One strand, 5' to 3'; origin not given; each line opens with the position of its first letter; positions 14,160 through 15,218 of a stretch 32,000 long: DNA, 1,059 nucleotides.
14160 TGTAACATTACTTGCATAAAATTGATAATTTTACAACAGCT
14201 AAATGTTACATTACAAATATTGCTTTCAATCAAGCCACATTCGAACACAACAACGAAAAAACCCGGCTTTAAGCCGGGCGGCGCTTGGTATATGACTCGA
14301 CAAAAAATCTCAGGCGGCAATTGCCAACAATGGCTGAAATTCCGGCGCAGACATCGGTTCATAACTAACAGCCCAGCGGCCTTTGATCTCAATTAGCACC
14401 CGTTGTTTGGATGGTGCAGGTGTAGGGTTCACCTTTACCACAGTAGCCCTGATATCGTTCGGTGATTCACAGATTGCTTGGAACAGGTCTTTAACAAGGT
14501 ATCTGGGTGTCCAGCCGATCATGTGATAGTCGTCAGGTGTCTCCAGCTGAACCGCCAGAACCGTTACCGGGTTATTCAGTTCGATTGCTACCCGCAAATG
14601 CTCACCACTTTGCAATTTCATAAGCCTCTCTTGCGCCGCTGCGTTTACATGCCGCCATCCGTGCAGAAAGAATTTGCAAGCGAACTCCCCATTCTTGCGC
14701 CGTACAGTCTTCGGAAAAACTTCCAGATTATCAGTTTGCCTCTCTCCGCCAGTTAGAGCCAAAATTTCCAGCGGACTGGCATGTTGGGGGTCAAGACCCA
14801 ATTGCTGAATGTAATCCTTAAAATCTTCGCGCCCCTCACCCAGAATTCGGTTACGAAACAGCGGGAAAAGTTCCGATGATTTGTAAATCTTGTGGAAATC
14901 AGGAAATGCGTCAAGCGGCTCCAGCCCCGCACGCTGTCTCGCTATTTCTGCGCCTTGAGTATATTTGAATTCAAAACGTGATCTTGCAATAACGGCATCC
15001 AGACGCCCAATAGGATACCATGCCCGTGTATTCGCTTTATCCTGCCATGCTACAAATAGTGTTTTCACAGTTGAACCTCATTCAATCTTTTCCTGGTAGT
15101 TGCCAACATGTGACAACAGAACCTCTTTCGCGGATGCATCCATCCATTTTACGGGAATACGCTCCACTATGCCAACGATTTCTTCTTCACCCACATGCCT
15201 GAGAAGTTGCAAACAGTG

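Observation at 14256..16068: Split Hip kinase module: HipA-core kinase followed by a HipS-like/HIRAN fusion protein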

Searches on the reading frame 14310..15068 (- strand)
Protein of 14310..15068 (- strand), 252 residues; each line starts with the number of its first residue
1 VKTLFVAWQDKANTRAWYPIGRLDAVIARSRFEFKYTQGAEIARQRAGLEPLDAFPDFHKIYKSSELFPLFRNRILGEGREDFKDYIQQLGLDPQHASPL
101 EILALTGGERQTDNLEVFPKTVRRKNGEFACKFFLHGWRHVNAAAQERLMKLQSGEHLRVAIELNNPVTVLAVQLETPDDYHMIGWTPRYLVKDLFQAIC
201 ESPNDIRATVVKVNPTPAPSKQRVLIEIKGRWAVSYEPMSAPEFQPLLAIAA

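Call 3: search_protein_families(library=pfam, proteins=[window:14310-15068:-], max_evalue=1)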
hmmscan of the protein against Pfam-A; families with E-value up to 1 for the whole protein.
window:14310-15068:- (252 aa): 1 family
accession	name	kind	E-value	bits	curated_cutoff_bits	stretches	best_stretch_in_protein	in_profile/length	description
PF08797.16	HIRAN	-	0.0024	18.1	24.7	1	131-228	4-95/96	HIRAN domain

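Call 4: search_protein_families(library=ncbifam, proteins=[window:14310-15068:-], max_evalue=1)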
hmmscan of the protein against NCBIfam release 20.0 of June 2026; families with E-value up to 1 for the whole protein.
window:14310-15068:- (252 aa): 0 families

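Call 5: search_protein_families(library=padloc, proteins=[window:14310-15068:-], max_evalue=1)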
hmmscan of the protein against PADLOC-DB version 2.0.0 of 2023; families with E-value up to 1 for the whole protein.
window:14310-15068:- (252 aa): 7 families
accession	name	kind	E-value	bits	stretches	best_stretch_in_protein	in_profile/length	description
PDLC04347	PDC-M03B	-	2.3e-80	267.7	1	1-247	1-242/245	-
PDLC04348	PDC-M03B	-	9.2e-62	207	1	2-245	5-243/248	-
PDLC04346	PDC-M03B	-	1.7e-49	166.8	1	51-249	3-206/262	-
PDLC04352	PDC-M03B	-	1.6e-37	127.4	1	3-236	7-234/250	-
PDLC04349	PDC-M03B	-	2.2e-32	110.5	1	2-218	8-218/232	-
PDLC04351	PDC-M03B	-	5.5e-20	70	1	14-197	17-197/255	-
PDLC04350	PDC-M03B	-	2.7e-17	61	1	19-240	21-234/280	-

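Call 14: find_homologous_proteins(query=window:14310-15068:-, max_evalue=0.001)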
Query window:14310-15068:- (252 aa): 2078 proteins with E <= 0.001 among 2941 candidates; the best 120 are listed.
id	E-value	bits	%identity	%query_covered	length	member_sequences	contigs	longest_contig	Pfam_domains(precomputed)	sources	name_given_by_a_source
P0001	3.3e-168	576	100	100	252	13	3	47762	-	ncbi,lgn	-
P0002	7.8e-159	545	92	100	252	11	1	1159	-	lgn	-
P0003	4.3e-145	500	86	100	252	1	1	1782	-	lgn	-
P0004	7.3e-143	493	83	100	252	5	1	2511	-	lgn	-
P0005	2.6e-141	488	83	100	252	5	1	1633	-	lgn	-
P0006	3.0e-141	487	83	100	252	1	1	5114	-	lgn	-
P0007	1.1e-140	486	82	99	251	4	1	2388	-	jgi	jgi:hypothetical protein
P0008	7.7e-140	483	82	100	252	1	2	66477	-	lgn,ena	-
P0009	9.8e-140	482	82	100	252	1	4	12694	-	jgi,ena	-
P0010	3.2e-139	481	82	99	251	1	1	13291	-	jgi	jgi:hypothetical protein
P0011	3.5e-139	481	80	100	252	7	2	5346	PF08797.17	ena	-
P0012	4.2e-139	480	81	100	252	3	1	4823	-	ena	-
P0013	2.5e-138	478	80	100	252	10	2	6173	-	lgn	-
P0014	1.9e-137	475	82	100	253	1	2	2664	-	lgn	-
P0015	1.7e-136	472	80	100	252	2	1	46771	-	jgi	-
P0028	3.0e-126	438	75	98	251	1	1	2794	PF08797.17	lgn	-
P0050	9.9e-114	397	69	97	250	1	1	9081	PF08797.17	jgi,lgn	jgi:hypothetical protein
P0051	7.2e-111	388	68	97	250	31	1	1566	PF08797.17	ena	-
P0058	7.7e-105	368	62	99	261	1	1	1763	PF08797.17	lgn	-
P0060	2.2e-104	367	63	98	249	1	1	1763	PF08797.17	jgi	-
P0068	5.1e-102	359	62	98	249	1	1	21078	PF08797.17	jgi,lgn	jgi:hypothetical protein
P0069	6.7e-102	359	62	98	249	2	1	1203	PF08797.17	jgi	jgi:hypothetical protein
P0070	1.1e-101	358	59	99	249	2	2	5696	PF08797.17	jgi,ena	-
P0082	4.4e-98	346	59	98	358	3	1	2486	PF08797.17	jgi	jgi:hypothetical protein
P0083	1.5e-97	344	60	98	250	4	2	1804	PF08797.17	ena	-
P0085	3.9e-97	343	59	98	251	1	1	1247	PF08797.17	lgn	-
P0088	1.2e-96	341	60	97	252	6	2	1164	PF08797.17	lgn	-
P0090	3.2e-96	340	62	97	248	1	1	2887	PF08797.17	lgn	-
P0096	2.0e-95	337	61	98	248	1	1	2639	PF08797.17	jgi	-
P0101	1.0e-94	335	60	97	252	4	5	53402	PF08797.17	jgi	jgi:hypothetical protein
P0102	1.3e-94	335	58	98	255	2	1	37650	PF08797.17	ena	-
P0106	2.4e-94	334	59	98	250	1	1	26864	PF08797.17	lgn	-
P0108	5.6e-94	333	57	98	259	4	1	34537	PF08797.17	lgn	-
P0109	5.7e-94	333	59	99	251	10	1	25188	PF08797.17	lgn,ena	-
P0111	6.3e-94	332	56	98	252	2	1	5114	PF08797.17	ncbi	-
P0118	9.0e-94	332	60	98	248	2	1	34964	PF08797.17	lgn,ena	-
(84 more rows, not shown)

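Call 17: search_solved_structures(query=A1, max_evalue=10, show_alignments=3)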
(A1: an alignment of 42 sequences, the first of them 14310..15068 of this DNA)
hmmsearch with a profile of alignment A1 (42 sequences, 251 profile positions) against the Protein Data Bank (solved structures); distinct sequences matched with E-value up to 10: 1.
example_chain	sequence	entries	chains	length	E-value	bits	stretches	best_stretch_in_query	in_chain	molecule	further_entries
9f1t_B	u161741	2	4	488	1.1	12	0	45-84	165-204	Multicopper oxidase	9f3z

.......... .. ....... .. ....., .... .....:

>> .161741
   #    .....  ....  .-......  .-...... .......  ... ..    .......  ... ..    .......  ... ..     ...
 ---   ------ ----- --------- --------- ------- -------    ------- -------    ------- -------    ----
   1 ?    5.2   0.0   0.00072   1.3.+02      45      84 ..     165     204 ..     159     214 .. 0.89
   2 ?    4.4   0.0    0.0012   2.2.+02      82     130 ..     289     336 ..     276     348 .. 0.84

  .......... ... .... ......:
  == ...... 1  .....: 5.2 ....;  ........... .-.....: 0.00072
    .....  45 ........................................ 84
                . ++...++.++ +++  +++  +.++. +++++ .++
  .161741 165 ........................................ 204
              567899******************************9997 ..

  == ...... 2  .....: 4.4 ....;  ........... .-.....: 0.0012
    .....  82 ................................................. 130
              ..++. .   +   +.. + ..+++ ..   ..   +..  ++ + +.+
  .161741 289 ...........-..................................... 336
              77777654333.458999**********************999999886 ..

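Call 19: find_encoding_contigs(protein=P0001, flank=10000, max_places=4)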
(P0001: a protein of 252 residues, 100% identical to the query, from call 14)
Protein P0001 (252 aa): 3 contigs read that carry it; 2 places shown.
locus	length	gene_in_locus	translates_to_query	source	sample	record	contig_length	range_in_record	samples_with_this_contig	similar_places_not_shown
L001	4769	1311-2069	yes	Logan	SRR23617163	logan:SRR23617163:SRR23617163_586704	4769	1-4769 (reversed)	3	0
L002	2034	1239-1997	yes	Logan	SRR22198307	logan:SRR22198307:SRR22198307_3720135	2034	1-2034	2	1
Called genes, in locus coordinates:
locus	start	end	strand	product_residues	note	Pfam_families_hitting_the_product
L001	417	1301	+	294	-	PF07804:HipA_C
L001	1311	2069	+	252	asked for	-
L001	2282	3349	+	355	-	PF01381:HTH_3, PF12844:HTH_19 (weak), PF13560:HTH_31, PF06114:Peptidase_M78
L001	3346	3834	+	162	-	PF11848:DUF3368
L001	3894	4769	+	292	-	?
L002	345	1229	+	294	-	PF07804:HipA_C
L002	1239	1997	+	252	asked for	-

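Call 20: find_related_loci(query=A1, collection=genome_contigs, flank=6000)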
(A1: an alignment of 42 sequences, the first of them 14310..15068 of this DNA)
Query A1 (252 aa) in genome_contigs; peptide patterns used: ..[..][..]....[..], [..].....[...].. (x = any residue, [..] = any of these).
408 stretches matched a pattern; 361 encode a relative of the query (tblastn E <= 1e-3); the best 80 are kept; 80 distinct loci.
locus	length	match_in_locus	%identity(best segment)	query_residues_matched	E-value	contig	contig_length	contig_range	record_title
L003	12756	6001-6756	94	1-252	6e-165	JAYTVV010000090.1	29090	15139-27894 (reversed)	MAG: Geobacteraceae bacterium isolate GFS_5743 GFS_5743_89, whole genome shotgun sequence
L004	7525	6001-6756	92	1-252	6e-162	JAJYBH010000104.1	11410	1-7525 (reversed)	MAG: Deltaproteobacteria bacterium isolate BP8.bin69 NODE_9009_length_11410_cov_1.833378, whole genome shotgun sequence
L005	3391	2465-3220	92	1-252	3e-167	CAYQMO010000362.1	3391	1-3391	MAG TPA_asm: uncultured Geobacter sp. isolate SRP272421_co2_203 genome assembly, contig: NODE_123041_length_3391_cov_3.9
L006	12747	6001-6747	83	1-249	2e-146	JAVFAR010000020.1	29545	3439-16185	MAG: Trichloromonas sp. isolate BF4_96 NODE_4556_length_29545_cov_12.807431_Biofilm4, whole genome shotgun sequence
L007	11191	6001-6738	80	1-246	2e-139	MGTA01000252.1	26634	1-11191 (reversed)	MAG: Deltaproteobacteria bacterium RIFOXYD12_FULL_50_9 rifoxyd3_full_scaffold_833, whole genome shotgun sequence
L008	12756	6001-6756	77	1-252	8e-138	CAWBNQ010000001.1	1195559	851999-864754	MAG: Nitrospirota bacterium isolate MFD01299.bin.1.15 genome assembly, contig: contig_15494, whole genome shotgun sequen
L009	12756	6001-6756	76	1-252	1e-136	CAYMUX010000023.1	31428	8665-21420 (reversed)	MAG TPA_asm: uncultured Nitrospiraceae bacterium isolate SRP302447_co3_820 genome assembly, contig: NODE_3817_length_314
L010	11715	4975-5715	76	1-247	4e-133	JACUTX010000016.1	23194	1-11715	MAG: Desulfuromonadales bacterium isolate Kmv16 NODE_1044_length_23194_cov_10.099529, whole genome shotgun sequence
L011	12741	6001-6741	65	1-249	2e-106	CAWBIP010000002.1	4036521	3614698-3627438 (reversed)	MAG: uncultured Verrucomicrobiae bacterium isolate MFD03346.bin.1.129 genome assembly, contig: contig_2756, whole genome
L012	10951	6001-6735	61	2-247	5e-104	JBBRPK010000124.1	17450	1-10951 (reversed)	MAG: Verrucomicrobiota bacterium isolate La1_metabat2.433 LA1C_B2.433_k141_1871554L_17450_cov_21.8923, whole genome shot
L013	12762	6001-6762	58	1-247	1e-100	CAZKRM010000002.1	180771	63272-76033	MAG TPA_asm: uncultured Nitrospiraceae bacterium isolate SRP090828_co1_132 genome assembly, contig: NODE_2_length_180771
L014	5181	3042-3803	57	1-247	2e-100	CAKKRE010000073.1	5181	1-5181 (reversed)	Nitrospiraceae bacterium isolate Hainich-H41-bin274-1 genome assembly, contig: H41-bin274_1_Hain_H41_02um_R3_14434_lengt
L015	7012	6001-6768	57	1-249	1e-100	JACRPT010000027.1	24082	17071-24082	MAG: Candidatus Eisenbacteria bacterium isolate NC_groundwater_1994_Pr3_S-0.65um_72_3 SR2-18-Sp65_coassembly_scaffold_43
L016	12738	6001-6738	60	1-247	2e-100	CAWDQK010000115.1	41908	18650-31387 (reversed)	MAG: uncultured Verrucomicrobiae bacterium isolate MFD01689.bin.2.50 genome assembly, contig: contig_71821, whole genome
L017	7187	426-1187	58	1-247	3e-100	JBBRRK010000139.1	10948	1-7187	MAG: Nitrospirales bacterium isolate La3-X1 Co_metawrap_457_K_16086052_L_10948_cov_11.8908, whole genome shotgun sequenc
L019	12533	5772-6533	57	1-247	3e-98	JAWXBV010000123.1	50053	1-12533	MAG: Nitrospirota bacterium isolate MP7G1.139 k99_1184760, whole genome shotgun sequence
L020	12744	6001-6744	58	2-251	2e-98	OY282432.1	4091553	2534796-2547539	MAG: uncultured Candidatus Binatia bacterium isolate 81991fb1-66cf-4eb3-b653-309a223604dd genome assembly, chromosome: 1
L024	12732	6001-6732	60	2-247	3e-97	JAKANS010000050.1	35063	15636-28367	MAG: bacterium isolate WY5.bin88 NODE_1735_length_35063_cov_2.477502, whole genome shotgun sequence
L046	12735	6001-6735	57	1-247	1e-92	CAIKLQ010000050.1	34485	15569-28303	MAG: uncultured Verrucomicrobia bacterium isolate KTt_bin-1485 genome assembly, contig: bin-1485:0050/1053, whole genome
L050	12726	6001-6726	58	1-244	1e-92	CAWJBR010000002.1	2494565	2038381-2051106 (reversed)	MAG: uncultured Phycisphaerales bacterium isolate MFD04492.bin.1.43 genome assembly, contig: contig_21699, whole genome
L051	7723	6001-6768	56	1-247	4e-92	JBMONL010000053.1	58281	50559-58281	MAG: Verrucomicrobiota bacterium isolate Betzabe_MAG075 MAG075_53, whole genome shotgun sequence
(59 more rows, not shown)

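Call 22: predict_structure(alignment_id=A1)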
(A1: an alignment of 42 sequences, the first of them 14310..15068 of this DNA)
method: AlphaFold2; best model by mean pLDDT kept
length: 252 residues; sequences in the alignment: 42
mean_pLDDT: 86.2   pTM: 0.83
mean pLDDT of the five models: 86.2, 83.0, 80.1, 80.0, 79.5
residues with pLDDT >= 90: 140; 70-90: 85; 50-70: 19; < 50: 8
segments of 3 or more residues with pLDDT < 50: 108-112
pLDDT, mean of each block of 10 residues (from residue 1): 90 84 93 97 94 94 93 69 77 82 64 75 91 87 90 94 87 94 91 93 94 66 84 92 88 46
secondary structure, 60 per line:
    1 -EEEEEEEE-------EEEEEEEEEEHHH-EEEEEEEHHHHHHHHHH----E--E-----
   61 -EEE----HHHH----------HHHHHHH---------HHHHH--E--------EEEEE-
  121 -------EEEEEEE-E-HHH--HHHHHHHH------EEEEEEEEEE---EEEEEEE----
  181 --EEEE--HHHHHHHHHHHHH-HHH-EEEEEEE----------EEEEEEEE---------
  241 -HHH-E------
elements in order: E2-9 E17-26 E31-37 H38-47 E62-64 H69-72 H83-89 H99-103 E115-119 E128-134 H143-150 E157-166 E170-176 E183-186 H189-201 E207-213 E224-231

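Call 24: fold_search(model_id=the predicted structure, library=pdb)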
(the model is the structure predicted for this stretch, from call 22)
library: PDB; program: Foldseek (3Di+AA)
matches with E <= 10: 753; with E <= 0.001: 1
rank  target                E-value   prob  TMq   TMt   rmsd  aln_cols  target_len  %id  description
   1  3k2y_B                5.7e-04  1.00  0.31  0.69   4.3       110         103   16  Crystal structure of protein lp_0118 from Lactobacillus plantarum,northeast structural genomics consortium target LpR9 (released 2009-11-17)
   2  3k2y_D                1.5e-03  1.00  0.34  0.77   2.7       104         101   16  Crystal structure of protein lp_0118 from Lactobacillus plantarum,northeast structural genomics consortium target LpR9 (released 2009-11-17)
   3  3k2y_A                1.6e-03  1.00  0.31  0.67   4.5       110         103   15  Crystal structure of protein lp_0118 from Lactobacillus plantarum,northeast structural genomics consortium target LpR9 (released 2009-11-17)
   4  3k2y_C                2.1e-03  1.00  0.33  0.74   3.0       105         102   17  Crystal structure of protein lp_0118 from Lactobacillus plantarum,northeast structural genomics consortium target LpR9 (released 2009-11-17)
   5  4s0n_A                2.3e-03  1.00  0.31  0.60   3.9       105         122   13  Crystal Structure of HLTF HIRAN Domain bound to DNA (released 2015-05-27)
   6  4xzg_F                2.3e-03  1.00  0.31  0.60   5.0       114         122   13  Crystal structure of HIRAN domain of human HLTF (released 2015-04-15)
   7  4s0n_D                2.9e-03  1.00  0.31  0.56   4.2       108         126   14  Crystal Structure of HLTF HIRAN Domain bound to DNA (released 2015-05-27)
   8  4xzg_A                3.9e-03  1.00  0.27  0.51   5.7       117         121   14  Crystal structure of HIRAN domain of human HLTF (released 2015-04-15)
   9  4s0n_C                4.3e-03  1.00  0.31  0.57   4.2       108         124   14  Crystal Structure of HLTF HIRAN Domain bound to DNA (released 2015-05-27)
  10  4s0n_B                5.2e-03  1.00  0.31  0.57   4.2       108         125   14  Crystal Structure of HLTF HIRAN Domain bound to DNA (released 2015-05-27)
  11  4xzf_A                5.5e-03  1.00  0.31  0.59   4.2       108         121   14  Crystal structure of HIRAN domain of human HLTF in complex with DNA (released 2015-04-15)
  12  4xzg_C                5.8e-03  1.00  0.28  0.55   5.2       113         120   14  Crystal structure of HIRAN domain of human HLTF (released 2015-04-15)
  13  6kcs_A                7.4e-03  1.00  0.28  0.54   4.7       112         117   14  Crystal structure of HIRAN domain of HLTF in complex with duplex DNA (released 2020-06-10)
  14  5bnh_A                8.4e-03  1.00  0.30  0.57   4.0       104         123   14  Crystal structure of the HLTF HIRAN domain with a ssDNA fragment (released 2016-05-25)
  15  4xzg_H                1.0e-02  1.00  0.28  0.54   5.8       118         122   14  Crystal structure of HIRAN domain of human HLTF (released 2015-04-15)
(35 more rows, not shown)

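Call 38: search_protein_families(library=pfam, proteins=[L019:6549-9725:+, L019:1011-2240:+, L015:1996-3618:+], max_evalue=0.00001)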
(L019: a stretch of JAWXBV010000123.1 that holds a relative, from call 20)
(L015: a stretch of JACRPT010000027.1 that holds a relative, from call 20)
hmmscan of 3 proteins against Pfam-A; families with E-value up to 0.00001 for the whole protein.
L019:6549-9725:+ (1058 aa): 5 families
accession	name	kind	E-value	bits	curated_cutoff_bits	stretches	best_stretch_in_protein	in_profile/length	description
PF18766.7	SWI2_SNF2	-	5.1e-69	232.7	26.7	1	271-494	1-219/221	SWI2/SNF2 ATPase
PF04313.20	HSDR_N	-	7.6e-48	163.4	25.1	1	5-214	2-197/198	Type I restriction enzyme R protein N terminus (HSDR_N)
PF11867.13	T1RH-like_C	-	6.6e-37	128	26.8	1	719-1041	6-322/329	Type I restriction enzyme HindI endonuclease subunit-like, C-terminal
PF22679.2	T1R_D3-like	-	1.2e-17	65.2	27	1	628-698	85-157/158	Type I restriction enzyme subunit R domain 3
PF04851.21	ResIII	-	8.3e-17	62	22.5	1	278-430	10-162/164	Type III restriction enzyme, res subunit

L019:1011-2240:+ (409 aa): 1 family
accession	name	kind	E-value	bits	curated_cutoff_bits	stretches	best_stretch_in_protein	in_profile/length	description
PF01420.25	Methylase_S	-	3e-28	99.6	22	1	216-364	1-139/168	Type I restriction modification DNA specificity domain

L015:1996-3618:+ (540 aa): 4 families
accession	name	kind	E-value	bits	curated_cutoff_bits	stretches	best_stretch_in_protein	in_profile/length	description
PF02384.22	N6_Mtase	-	1.9e-78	264.4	20.4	1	161-496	3-307/311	N-6 DNA Methylase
PF12161.14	HsdM_N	-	4.7e-19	69.8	24.5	1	16-144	1-117/135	HsdM N-terminal domain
PF01170.24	UPF0020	-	3.9e-09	36.9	22.3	1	206-294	31-135/197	RMKL-like, methyltransferase domain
PF05175.20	MTS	-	1.7e-07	31.5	23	1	194-300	21-118/170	Methyltransferase small domain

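Call 52: search_protein_families(library=pfam, proteins=[L010:1527-4067:+, L010:5868-8519:+, L006:2647-5091:+, L046:2589-5096:+, L046:6738-9590:+, L020:2045-4978:+, L051:1845-5069:+, L024:2387-4885:+, L050:2509-5241:+, L009:3657-5096:+], max_evalue=0.00001)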
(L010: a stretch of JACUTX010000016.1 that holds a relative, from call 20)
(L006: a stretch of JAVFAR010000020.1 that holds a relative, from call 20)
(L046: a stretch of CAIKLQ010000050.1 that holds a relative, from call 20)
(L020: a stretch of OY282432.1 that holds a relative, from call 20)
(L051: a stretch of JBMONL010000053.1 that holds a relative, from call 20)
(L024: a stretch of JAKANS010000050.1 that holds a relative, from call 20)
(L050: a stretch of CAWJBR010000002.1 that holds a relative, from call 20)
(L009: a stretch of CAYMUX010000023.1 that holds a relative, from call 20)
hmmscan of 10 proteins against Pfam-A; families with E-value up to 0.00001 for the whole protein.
L010:1527-4067:+ (846 aa): 2 families
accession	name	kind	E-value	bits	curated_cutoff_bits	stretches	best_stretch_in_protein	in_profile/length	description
PF04851.21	ResIII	-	9.7e-14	52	22.5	1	37-231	4-163/164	Type III restriction enzyme, res subunit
PF00270.35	DEAD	-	4.7e-09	36.6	26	1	73-236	12-165/167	DEAD/DEAH box helicase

L010:5868-8519:+ (883 aa): 4 families
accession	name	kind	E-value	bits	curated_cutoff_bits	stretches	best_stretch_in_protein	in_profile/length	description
PF01743.26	PolyA_pol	-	1e-23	84.5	23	1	482-609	1-126/126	Poly A polymerase head domain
PF00571.33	CBS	-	2.8e-20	72.8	24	2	374-428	1-56/57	CBS domain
PF01368.27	DHH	-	9.4e-10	39.3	28.1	1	5-146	3-124/125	DHH family, N-terminal domain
PF02272.25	DHHA1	-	1.2e-06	29.4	25.9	1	225-301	16-99/102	DHHA1 domain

L006:2647-5091:+ (814 aa): 2 families
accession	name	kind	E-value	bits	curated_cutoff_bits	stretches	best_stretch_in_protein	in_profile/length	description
PF04851.21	ResIII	-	1.2e-14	55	22.5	1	4-200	3-163/164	Type III restriction enzyme, res subunit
PF00270.35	DEAD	-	1.7e-09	38.1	26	1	41-206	12-166/167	DEAD/DEAH box helicase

L046:2589-5096:+ (835 aa): 2 families
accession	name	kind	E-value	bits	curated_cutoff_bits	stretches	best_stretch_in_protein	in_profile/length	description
PF00270.35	DEAD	-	3.2e-25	89.2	26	1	52-216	3-161/167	DEAD/DEAH box helicase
PF00271.37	Helicase_C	-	5.9e-17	62.4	23.5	1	308-386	31-109/110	Helicase conserved C-terminal domain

L046:6738-9590:+ (950 aa): 3 families
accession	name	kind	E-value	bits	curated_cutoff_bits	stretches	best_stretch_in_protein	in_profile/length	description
PF00176.29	SNF2-rel_dom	-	2.5e-64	217.6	24.9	1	451-755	1-289/290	SNF2-related domain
PF12419.13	DUF3670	-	3e-33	114.8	27.6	1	260-391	3-134/136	SNF2 Helicase protein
PF00271.37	Helicase_C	-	1.6e-20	73.8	23.5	1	775-883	4-110/110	Helicase conserved C-terminal domain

L020:2045-4978:+ (977 aa): 3 families
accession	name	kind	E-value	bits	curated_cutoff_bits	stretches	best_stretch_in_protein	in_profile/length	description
PF00924.24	MS_channel_2nd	-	4.5e-17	62.4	20.2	1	767-829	2-66/68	Mechanosensitive ion channel, beta-domain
PF21082.3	MS_channel_3rd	-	1.4e-09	38.7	21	1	838-924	3-88/88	Mechanosensitive ion channel MscS, C-terminal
PF21088.3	MS_channel_1st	-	3.2e-07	30.7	23.1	1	726-765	3-42/42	Mechanosensitive ion channel, transmembrane helices 2/3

L051:1845-5069:+ (1074 aa): 1 family
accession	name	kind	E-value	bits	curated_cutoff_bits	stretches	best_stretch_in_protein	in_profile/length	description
PF00873.25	ACR_tran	-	1.3e-146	490.4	28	2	310-1070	276-1020/1021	AcrB/AcrD/AcrF family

L024:2387-4885:+ (832 aa): 1 family
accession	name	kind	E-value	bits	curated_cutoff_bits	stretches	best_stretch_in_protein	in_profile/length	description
PF00186.24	DHFR_1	-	2.1e-45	154.7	25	1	638-773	3-140/159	Dihydrofolate reductase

L050:2509-5241:+ (910 aa): 5 families
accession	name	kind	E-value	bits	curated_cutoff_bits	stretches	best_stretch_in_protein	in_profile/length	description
PF00512.31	HisKA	-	1.9e-15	57.1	26.9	1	518-582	1-64/66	His Kinase A (phospho-acceptor) domain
PF13493.11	DUF4118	-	1.6e-12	47.6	28.4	1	128-229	1-102/107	Domain of unknown function (DUF4118)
PF13426.13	PAS_9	-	4.5e-10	40.2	27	1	386-497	3-103/103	PAS domain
PF08447.18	PAS_3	-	7.4e-09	36.2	25.6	1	259-333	2-76/89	PAS fold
PF08448.16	PAS_4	-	7.6e-09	36.2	23.1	1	380-499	1-109/110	PAS fold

L009:3657-5096:+ (479 aa): 1 family
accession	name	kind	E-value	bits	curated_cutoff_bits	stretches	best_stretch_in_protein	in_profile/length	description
PF01420.25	Methylase_S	-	6.9e-09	36.6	22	0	313-438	42-153/168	Type I restriction modification DNA specificity domain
